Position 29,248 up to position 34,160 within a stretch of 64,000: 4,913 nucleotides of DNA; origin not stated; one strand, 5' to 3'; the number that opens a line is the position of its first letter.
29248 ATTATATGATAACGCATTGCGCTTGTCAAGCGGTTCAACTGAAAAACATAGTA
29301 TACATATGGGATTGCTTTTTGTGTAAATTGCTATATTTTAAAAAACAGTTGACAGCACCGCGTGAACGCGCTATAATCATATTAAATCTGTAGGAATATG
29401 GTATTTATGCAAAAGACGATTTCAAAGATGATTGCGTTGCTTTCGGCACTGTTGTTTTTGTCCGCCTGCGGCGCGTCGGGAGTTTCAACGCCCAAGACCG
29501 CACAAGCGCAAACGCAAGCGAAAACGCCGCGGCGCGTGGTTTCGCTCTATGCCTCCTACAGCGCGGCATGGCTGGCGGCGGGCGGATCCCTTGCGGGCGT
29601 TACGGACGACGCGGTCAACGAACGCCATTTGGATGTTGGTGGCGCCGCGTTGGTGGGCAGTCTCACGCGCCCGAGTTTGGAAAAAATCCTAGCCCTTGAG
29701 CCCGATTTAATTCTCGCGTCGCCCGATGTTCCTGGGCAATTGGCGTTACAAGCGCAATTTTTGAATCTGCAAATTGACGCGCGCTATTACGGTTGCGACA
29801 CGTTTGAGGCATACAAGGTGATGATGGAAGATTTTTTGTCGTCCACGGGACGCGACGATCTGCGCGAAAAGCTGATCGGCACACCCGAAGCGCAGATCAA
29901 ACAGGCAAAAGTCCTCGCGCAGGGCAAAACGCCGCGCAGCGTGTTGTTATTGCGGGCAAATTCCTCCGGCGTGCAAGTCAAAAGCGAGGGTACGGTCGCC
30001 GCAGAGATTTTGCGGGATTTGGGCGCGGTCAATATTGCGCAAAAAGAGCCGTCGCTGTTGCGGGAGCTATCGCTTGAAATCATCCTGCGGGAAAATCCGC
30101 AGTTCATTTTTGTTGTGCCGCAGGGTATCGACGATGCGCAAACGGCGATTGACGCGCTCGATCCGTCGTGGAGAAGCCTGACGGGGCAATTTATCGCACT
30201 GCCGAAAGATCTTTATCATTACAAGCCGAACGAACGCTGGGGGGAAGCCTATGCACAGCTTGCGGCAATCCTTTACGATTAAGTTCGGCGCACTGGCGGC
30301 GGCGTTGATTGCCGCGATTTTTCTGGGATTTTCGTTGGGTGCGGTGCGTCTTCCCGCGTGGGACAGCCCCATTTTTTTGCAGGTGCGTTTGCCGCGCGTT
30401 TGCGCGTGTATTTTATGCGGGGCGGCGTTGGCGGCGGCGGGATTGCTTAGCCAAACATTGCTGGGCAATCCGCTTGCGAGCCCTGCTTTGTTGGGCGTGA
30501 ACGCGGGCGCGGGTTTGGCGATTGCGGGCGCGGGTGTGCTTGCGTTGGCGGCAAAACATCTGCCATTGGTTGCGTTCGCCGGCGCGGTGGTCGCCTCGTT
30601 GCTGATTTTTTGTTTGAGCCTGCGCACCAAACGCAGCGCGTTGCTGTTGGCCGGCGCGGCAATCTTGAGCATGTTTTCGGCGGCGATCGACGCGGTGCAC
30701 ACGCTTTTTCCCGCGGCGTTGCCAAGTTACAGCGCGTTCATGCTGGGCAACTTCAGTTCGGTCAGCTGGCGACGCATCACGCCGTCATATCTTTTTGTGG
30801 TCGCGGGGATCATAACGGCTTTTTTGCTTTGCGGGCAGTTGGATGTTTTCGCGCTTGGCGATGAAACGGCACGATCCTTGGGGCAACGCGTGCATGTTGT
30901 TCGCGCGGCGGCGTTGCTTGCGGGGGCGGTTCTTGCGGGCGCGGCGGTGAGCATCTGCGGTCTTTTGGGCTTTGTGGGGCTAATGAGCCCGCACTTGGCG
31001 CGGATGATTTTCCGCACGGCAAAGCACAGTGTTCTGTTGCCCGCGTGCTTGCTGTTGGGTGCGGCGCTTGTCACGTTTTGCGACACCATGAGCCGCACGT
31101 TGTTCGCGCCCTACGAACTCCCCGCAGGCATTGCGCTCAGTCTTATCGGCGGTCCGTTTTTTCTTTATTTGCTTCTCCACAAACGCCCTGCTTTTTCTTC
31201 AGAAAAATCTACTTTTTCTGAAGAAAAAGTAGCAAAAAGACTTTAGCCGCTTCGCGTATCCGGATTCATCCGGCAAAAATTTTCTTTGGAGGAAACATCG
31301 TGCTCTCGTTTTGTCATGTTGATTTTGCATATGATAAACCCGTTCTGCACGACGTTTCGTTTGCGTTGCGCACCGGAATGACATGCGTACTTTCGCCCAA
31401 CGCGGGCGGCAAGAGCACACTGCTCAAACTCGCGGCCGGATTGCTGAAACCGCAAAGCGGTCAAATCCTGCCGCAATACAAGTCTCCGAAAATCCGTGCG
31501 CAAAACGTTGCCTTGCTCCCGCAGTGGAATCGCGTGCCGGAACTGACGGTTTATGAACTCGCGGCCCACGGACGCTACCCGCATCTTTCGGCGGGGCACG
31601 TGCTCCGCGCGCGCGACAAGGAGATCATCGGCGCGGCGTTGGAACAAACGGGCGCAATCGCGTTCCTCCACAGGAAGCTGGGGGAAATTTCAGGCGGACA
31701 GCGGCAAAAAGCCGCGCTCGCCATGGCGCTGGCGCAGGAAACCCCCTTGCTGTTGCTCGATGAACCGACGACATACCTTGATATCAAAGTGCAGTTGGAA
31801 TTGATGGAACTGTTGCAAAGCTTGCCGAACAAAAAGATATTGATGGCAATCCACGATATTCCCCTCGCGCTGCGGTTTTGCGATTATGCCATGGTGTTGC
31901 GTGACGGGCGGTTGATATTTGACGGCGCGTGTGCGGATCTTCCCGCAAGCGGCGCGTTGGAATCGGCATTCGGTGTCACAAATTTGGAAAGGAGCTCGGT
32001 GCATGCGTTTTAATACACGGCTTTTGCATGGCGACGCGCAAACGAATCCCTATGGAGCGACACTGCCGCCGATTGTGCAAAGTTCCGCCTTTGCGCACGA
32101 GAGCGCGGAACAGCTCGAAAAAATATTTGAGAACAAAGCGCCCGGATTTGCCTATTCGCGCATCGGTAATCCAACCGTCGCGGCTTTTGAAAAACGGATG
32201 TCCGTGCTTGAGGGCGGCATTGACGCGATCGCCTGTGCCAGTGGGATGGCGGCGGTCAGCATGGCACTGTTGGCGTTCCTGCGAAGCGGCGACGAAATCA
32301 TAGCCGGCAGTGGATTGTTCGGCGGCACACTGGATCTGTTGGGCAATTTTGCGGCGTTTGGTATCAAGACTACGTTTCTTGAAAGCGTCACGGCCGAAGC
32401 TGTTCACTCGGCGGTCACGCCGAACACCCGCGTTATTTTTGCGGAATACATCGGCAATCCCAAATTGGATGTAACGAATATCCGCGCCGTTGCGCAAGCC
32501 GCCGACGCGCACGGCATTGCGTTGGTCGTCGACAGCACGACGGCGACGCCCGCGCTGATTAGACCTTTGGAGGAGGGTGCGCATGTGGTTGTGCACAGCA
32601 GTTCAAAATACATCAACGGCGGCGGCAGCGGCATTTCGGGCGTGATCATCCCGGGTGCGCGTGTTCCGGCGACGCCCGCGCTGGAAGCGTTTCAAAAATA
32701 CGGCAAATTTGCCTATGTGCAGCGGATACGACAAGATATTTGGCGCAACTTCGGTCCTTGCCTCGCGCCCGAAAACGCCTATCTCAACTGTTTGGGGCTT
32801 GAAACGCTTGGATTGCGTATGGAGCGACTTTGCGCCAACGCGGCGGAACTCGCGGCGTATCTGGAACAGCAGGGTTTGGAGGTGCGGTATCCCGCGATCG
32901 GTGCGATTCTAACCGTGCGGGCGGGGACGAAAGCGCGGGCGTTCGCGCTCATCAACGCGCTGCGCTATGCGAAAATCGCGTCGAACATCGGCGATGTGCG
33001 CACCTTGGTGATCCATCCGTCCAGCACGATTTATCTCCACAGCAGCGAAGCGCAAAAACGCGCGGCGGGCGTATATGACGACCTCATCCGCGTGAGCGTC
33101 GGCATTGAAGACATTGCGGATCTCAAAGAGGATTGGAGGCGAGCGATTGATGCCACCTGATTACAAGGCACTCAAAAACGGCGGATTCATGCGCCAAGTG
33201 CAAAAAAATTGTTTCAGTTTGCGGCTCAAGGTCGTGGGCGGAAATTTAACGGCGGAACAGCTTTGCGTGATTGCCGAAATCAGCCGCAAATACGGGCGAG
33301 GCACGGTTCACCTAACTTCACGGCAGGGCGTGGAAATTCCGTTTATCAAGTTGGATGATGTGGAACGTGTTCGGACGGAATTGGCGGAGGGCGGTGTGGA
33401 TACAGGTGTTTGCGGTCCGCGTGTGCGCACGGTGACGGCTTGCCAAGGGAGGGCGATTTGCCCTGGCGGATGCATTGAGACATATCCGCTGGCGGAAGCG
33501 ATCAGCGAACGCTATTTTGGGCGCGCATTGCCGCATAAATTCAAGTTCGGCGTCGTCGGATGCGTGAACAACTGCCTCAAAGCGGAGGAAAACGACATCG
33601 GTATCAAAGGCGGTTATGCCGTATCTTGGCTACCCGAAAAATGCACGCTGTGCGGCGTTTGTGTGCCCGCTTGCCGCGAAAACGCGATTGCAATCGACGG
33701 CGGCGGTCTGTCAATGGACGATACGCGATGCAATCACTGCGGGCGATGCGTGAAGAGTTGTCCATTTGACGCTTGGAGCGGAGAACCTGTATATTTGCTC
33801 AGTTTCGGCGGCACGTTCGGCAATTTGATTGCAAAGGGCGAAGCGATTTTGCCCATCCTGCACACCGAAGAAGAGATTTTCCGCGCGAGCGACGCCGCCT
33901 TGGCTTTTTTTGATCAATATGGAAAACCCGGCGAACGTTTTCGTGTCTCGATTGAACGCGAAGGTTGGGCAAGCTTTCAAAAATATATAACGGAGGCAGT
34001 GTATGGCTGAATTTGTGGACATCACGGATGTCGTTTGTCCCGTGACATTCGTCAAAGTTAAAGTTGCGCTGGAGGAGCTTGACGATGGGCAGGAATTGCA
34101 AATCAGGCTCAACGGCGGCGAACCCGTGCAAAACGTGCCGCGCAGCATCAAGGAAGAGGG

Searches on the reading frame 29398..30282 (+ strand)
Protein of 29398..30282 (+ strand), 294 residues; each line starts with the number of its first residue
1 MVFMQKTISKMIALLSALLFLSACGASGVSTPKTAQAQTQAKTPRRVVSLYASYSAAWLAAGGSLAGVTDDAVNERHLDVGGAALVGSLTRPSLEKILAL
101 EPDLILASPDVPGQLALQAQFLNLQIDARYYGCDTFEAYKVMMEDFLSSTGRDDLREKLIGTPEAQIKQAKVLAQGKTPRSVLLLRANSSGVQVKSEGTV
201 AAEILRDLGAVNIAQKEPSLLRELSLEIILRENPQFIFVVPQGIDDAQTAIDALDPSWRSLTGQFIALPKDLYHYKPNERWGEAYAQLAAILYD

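Call 30: search_protein_families(library=pfam, proteins=[window:29398-30282:+])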
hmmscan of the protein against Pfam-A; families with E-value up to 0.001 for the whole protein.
window:29398-30282:+ (294 aa): 1 family
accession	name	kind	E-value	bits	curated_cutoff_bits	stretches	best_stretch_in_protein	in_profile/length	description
PF01497.23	Peripla_BP_2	-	6.9e-17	62.1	27.5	1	47-250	1-207/235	Periplasmic binding protein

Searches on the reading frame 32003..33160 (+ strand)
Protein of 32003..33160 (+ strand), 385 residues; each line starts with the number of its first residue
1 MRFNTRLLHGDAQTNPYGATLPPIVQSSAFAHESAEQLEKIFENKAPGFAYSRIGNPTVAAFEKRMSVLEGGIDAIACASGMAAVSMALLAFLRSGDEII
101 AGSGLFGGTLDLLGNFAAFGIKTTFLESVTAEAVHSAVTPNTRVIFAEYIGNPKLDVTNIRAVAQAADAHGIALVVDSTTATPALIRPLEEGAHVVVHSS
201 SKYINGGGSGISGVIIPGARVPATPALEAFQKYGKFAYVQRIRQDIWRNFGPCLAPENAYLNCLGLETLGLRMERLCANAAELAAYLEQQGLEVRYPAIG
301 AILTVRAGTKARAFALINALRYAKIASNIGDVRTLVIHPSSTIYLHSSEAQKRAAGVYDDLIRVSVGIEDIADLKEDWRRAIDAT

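Call 30: search_protein_families(library=pfam, proteins=[window:32003-33160:+])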
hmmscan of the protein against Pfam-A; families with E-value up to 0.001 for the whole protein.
window:32003-33160:+ (385 aa): 3 families
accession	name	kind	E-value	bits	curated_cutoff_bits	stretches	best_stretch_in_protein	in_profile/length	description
PF01053.26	Cys_Met_Meta_PP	-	8.5e-92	308.1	27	1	5-382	2-380/381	Cys/Met metabolism PLP-dependent enzyme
PF01041.23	DegT_DnrJ_EryC1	-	7.8e-10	38.9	19.8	1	57-184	24-152/360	DegT/DnrJ/EryC1/StrS aminotransferase family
PF01212.27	Beta_elim_lyase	-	0.00082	19.2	27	0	55-179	30-170/288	Beta-eliminating lyase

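Call 60: search_protein_families(library=ncbifam, proteins=[window:32003-33160:+], max_evalue=1e-10)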
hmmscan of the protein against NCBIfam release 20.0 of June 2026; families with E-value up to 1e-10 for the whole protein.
window:32003-33160:+ (385 aa): 43 families (the best 25 are shown)
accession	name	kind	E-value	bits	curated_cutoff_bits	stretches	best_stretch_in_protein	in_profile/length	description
TIGR01326.1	OAH_OAS_sulfhy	subfamily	1.2e-99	333.9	495.1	2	3-297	2-314/418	O-acetylhomoserine aminocarboxypropyltransferase/cysteine synthase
NF005872.0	PRK07812.1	equivalog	4.4e-89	298.9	703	2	2-291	16-321/439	bifunctional o-acetylhomoserine/o-acetylserine sulfhydrylase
NF006004.0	PRK08134.1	equivalog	5.7e-88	295.5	636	2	2-297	8-322/433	O-acetylhomoserine aminocarboxypropyltransferase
NF004609.0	PRK05939.1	equivalog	9.4e-85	285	555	1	2-384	5-410/412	cystathionine gamma-synthase family protein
NF006096.0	PRK08248.1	equivalog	8.1e-84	281.7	726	1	2-384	8-427/431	homocysteine synthase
NF006003.0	PRK08133.1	equivalog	2.3e-83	280.1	522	1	12-383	21-395/396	O-succinylhomoserine sulfhydrylase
NF004650.0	PRK05994.1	equivalog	6.7e-81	272.3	667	2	3-290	8-312/427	O-acetylhomoserine aminocarboxypropyltransferase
TIGR01325.1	O_suc_HS_sulf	equivalog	8.3e-81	271.5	510.05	1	9-381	6-379/380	O-succinylhomoserine sulfhydrylase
TIGR01328.1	met_gam_lyase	equivalog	1.4e-78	264.5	549.7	1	1-384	2-390/391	methionine gamma-lyase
NF005696.0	PRK07504.1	equivalog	3.8e-78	263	675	2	2-291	10-283/397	O-succinylhomoserine sulfhydrylase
NF004125.0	PRK05613.1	equivalog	1.8e-76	257.4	765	2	3-290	14-322/437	O-acetylhomoserine/O-acetylserine sulfhydrylase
NF004876.0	PRK06234.1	subfamily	4.4e-76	256.5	666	2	2-297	8-293/400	methionine gamma-lyase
NF005695.0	PRK07503.1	equivalog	4.7e-75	252.8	666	1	3-384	10-396/403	methionine gamma-lyase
NF004757.0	PRK06084.1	equivalog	9.7e-75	252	790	2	4-290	4-308/425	bifunctional O-acetylhomoserine aminocarboxypropyltransferase/cysteine synthase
NF005263.0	PRK06767.1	equivalog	1.2e-74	251.7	617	1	3-383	6-384/392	methionine gamma-lyase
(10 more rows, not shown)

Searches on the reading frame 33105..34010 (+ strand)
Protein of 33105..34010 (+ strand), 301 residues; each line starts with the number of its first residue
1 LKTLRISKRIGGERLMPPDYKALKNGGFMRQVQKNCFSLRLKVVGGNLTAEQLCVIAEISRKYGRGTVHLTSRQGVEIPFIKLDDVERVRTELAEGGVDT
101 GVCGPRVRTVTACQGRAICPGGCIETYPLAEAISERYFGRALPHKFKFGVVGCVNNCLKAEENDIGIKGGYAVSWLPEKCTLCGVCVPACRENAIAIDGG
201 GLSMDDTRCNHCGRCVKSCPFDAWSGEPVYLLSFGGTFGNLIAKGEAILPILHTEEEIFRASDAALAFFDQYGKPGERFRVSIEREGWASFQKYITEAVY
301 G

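Call 30: search_protein_families(library=pfam, proteins=[window:33105-34010:+])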
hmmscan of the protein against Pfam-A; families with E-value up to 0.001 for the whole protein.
window:33105-34010:+ (301 aa): 12 families
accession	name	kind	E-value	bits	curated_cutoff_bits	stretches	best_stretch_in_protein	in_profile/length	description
PF01077.27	NIR_SIR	-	1e-22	80.7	27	1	103-297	1-152/158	Nitrite and sulphite reductase 4Fe-4S domain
PF03460.22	NIR_SIR_ferr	-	5e-21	74.6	24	1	31-95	3-68/69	Nitrite/Sulfite reductase ferredoxin-like half domain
PF00037.32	Fer4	-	1.7e-12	47.1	21.1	2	205-224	4-23/24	4Fe-4S binding domain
PF12837.12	Fer4_6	-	9.3e-10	38.4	25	2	204-224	4-24/24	4Fe-4S binding domain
PF12838.12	Fer4_7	-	4.7e-09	37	27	1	179-223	1-52/52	4Fe-4S dicluster domain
PF13237.11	Fer4_10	-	2.1e-07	31.2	25.5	2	177-220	6-53/53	4Fe-4S dicluster domain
PF12797.12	Fer4_2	-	3.4e-07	30.2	24.5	1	204-221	5-22/22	4Fe-4S binding domain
PF13187.11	Fer4_9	-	2e-06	28.2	27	1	179-222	1-50/52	4Fe-4S dicluster domain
PF12800.12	Fer4_4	-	0.00011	22.7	24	1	208-221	3-16/17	4Fe-4S binding domain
PF13183.11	Fer4_8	-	0.0002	22.3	27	0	208-221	4-17/68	4Fe-4S dicluster domain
PF14697.11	Fer4_21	-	0.00076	20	35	1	178-222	6-55/59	4Fe-4S dicluster domain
PF12798.12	Fer4_3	-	0.00097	20.2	27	1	209-223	1-15/15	4Fe-4S binding domain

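Call 60: search_protein_families(library=ncbifam, proteins=[window:33105-34010:+], max_evalue=1e-10)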
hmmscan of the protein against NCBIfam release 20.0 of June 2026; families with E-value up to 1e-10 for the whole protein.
window:33105-34010:+ (301 aa): 8 families
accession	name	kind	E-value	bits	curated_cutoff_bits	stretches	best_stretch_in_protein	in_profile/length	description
TIGR02912.1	sulfite_red_C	equivalog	5e-35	121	324.1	1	22-230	6-226/314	sulfite reductase subunit C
TIGR02374.1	nitri_red_nirB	equivalog_domain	2.9e-21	75.6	578.35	1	24-167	546-690/794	nitrite reductase large subunit NirB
NF011565.0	PRK14989.1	subfamily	3e-18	65.3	883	1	25-168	552-696/847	nitrite reductase large subunit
TIGR02064.1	dsrA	equivalog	4.7e-17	61.9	392.85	1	39-227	84-291/402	dissimilatory-type sulfite reductase subunit alpha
TIGR02066.1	dsrB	equivalog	7.1e-16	58.1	341.5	1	48-293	41-309/341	dissimilatory-type sulfite reductase subunit beta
NF007125.0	PRK09566.1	equivalog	3.7e-14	52.1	594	1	10-198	37-237/513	ferredoxin--nitrite reductase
NF007126.0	PRK09567.1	equivalog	4.2e-12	45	523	1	27-169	365-507/595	NirA family protein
TIGR02435.1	CobG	equivalog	4.4e-12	45.7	234.8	1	27-167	246-381/388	precorrin-3B synthase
